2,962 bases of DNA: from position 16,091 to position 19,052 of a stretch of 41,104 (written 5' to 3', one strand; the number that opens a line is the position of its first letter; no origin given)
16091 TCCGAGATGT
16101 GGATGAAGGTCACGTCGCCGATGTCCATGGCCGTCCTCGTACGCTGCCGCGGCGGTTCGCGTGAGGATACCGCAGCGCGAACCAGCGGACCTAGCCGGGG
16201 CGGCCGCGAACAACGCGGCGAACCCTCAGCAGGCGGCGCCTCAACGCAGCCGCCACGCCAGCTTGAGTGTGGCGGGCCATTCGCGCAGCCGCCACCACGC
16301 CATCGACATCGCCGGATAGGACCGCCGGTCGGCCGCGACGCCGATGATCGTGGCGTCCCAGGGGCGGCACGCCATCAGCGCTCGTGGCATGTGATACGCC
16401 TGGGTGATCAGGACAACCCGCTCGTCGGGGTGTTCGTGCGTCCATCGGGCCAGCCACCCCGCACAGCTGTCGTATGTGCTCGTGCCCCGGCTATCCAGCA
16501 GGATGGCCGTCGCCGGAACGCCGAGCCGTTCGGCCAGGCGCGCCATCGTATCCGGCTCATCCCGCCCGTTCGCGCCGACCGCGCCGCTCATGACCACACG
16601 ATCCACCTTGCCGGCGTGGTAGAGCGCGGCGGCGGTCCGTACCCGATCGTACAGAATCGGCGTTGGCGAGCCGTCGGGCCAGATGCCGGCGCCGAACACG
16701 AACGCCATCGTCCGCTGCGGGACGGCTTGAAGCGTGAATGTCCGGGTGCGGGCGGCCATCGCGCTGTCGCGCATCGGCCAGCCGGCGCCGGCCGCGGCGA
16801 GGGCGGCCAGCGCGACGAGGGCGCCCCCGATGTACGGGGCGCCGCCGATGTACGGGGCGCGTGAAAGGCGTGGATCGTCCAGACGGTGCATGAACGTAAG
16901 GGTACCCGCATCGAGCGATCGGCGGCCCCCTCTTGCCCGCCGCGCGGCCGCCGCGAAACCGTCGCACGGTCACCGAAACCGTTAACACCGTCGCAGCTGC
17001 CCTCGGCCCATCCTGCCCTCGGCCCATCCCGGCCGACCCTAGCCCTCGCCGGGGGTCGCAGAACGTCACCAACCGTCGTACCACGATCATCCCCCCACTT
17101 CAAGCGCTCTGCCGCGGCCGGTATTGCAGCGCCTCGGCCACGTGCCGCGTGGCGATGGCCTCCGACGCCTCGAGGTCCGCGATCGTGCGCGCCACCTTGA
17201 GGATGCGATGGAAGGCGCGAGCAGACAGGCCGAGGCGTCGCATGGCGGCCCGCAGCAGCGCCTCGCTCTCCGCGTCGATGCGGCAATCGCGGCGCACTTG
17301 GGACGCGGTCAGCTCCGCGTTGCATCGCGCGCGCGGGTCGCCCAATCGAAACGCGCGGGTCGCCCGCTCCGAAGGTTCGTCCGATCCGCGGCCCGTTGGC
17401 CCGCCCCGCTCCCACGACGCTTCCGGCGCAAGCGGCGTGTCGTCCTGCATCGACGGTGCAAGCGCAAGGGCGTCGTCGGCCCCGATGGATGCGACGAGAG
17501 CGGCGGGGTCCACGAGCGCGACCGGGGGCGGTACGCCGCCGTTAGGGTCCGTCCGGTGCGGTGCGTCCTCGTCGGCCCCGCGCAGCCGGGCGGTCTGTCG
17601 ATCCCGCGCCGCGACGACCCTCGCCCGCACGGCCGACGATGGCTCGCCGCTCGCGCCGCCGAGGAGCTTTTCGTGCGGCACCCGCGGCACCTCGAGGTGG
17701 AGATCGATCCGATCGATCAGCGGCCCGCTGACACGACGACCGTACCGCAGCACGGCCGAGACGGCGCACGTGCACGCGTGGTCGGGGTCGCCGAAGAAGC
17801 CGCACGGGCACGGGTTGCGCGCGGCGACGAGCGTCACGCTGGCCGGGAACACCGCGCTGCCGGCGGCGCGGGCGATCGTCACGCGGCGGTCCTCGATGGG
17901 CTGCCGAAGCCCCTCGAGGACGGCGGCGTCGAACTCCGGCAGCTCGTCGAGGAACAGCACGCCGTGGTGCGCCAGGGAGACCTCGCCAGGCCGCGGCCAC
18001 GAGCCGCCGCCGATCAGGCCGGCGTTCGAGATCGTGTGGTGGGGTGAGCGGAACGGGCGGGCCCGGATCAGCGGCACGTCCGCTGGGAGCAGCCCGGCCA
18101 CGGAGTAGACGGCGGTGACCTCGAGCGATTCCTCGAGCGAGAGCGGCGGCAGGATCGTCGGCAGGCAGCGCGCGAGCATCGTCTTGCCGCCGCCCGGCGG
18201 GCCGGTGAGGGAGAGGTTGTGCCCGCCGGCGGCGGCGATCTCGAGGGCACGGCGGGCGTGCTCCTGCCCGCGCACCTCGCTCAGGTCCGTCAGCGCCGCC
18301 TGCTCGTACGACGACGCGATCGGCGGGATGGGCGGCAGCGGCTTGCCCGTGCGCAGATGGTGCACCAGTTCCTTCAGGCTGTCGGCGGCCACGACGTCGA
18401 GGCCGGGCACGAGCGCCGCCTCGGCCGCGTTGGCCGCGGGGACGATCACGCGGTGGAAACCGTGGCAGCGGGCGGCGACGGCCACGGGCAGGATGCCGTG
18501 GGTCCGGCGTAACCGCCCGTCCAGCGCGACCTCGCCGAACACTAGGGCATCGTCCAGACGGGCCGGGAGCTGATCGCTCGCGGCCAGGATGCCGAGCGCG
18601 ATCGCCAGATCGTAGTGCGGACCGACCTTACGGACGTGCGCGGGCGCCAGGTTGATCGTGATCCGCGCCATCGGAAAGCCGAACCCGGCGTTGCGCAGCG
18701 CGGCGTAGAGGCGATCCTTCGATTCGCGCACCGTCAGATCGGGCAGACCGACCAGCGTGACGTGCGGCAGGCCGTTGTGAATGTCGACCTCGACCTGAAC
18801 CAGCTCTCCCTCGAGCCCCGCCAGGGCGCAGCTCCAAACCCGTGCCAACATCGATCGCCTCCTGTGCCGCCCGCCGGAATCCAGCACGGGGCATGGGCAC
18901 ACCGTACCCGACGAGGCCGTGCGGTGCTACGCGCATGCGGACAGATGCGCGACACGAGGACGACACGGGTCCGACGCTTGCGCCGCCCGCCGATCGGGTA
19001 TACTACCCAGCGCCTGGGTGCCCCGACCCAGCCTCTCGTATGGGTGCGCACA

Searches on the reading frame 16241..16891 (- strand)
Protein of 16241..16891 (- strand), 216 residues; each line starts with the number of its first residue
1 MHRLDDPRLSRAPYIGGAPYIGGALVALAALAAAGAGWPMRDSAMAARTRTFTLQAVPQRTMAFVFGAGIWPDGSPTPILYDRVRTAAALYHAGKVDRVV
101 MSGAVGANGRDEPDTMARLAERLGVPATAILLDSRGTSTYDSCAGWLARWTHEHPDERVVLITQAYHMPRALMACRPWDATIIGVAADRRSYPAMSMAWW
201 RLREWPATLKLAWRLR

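Call 8: search_protein_families(library=pfam, proteins=[window:16241-16891:-], max_evalue=0.01)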
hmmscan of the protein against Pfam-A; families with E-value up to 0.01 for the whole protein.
window:16241-16891:- (216 aa): 1 family
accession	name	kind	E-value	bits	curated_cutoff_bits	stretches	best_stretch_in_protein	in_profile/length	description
PF02698.23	DUF218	-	1.8e-23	83.3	27.6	1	63-205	3-131/133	DUF218 domain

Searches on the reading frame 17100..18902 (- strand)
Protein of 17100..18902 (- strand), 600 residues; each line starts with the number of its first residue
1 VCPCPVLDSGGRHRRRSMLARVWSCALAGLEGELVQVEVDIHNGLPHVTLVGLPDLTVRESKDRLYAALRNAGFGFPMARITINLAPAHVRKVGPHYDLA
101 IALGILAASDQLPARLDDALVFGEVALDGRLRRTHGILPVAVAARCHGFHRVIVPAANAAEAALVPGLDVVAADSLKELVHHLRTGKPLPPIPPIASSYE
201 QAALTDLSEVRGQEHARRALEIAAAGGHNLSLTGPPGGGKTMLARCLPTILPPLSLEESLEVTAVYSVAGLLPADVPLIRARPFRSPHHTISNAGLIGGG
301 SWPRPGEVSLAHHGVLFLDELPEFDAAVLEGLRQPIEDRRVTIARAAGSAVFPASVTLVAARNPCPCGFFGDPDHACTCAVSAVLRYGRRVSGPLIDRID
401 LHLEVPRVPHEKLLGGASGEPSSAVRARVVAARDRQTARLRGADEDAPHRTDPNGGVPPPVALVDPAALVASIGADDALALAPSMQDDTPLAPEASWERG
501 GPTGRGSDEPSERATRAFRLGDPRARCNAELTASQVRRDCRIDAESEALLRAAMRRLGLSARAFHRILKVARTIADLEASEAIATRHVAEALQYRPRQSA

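Call 8: search_protein_families(library=pfam, proteins=[window:17100-18902:-], max_evalue=0.01)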
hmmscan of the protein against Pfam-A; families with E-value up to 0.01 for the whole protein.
window:17100-18902:- (600 aa): 9 families
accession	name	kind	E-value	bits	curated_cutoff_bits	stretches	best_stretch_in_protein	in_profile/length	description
PF01078.27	Mg_chelatase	-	7.9e-90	300.2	20.3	1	206-412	1-206/207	Magnesium chelatase, subunit ChlI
PF13541.12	ChlI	-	1.6e-42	144.6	27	1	37-158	1-121/121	Subunit ChlI of Mg-chelatase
PF13335.12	Mg_chelatase_C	-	4e-30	104.7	26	1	507-595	4-94/94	Magnesium chelatase, subunit ChlI C-terminal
PF05362.19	Lon_C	-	2.1e-06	27.9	21.1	1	18-166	26-180/205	Lon protease (S16) C-terminal proteolytic domain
PF07728.20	AAA_5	-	2.2e-05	24.9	22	0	313-366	67-125/139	AAA domain (dynein-related subfamily)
PF00493.29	MCM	-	0.00012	21.7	23.3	1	305-365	114-174/224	MCM P-loop domain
PF00158.32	Sigma54_activat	-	0.00015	21.9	20.2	0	300-363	81-142/168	Sigma-54 interaction domain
PF05496.18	RuvB_N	-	0.0015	18.7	27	0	309-351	81-123/159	Holliday junction DNA helicase RuvB P-loop domain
PF13191.12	AAA_16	-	0.0042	18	32.6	0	216-251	12-48/167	AAA ATPase domain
